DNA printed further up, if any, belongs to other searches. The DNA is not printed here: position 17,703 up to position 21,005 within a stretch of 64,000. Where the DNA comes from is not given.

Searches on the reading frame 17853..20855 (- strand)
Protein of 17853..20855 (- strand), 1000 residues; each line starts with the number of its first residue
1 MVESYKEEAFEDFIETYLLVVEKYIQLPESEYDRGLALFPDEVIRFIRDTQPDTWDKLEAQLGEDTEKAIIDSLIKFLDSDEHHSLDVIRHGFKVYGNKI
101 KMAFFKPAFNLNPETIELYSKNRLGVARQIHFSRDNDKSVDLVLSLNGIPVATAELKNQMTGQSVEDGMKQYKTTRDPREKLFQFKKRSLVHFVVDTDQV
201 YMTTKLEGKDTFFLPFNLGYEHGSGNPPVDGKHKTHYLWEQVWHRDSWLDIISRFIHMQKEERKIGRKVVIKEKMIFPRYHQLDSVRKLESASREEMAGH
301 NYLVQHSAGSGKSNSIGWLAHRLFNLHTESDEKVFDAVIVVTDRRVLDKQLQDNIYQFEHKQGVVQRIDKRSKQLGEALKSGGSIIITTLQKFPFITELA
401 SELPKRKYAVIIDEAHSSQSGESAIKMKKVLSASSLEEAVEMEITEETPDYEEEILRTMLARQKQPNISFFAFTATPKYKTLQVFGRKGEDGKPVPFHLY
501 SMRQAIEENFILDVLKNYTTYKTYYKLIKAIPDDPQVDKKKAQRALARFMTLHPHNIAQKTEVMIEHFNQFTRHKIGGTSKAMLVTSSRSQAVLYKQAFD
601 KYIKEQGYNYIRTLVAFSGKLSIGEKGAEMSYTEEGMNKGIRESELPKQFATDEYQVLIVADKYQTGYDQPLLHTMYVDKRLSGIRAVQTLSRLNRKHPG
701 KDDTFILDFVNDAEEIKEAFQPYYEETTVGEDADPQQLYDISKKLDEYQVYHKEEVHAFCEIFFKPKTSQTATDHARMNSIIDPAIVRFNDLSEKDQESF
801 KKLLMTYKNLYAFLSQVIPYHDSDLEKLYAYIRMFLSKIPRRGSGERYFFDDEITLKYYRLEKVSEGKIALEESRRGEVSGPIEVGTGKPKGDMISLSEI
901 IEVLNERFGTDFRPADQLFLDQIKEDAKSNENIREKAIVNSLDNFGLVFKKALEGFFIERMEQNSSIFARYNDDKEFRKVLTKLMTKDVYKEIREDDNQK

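Call 4: search_protein_families(library=pfam, proteins=[window:17853-20855:-])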
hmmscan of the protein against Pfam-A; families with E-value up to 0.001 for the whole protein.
window:17853-20855:- (1000 aa): 5 families
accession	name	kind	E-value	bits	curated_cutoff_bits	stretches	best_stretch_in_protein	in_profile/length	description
PF18766.7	SWI2_SNF2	-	3e-23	83.1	26.7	1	281-433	1-145/221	SWI2/SNF2 ATPase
PF04313.20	HSDR_N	-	2.2e-14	54.2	25.1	1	54-209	46-196/198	Type I restriction enzyme R protein N terminus (HSDR_N)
PF04851.21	ResIII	-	3.5e-12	47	22.5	1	278-432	4-148/164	Type III restriction enzyme, res subunit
PF22679.2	T1R_D3-like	-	1.2e-10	42.5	27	1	648-709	91-156/158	Type I restriction enzyme subunit R domain 3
PF00270.35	DEAD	-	1.5e-08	35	26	1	297-482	12-164/167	DEAD/DEAH box helicase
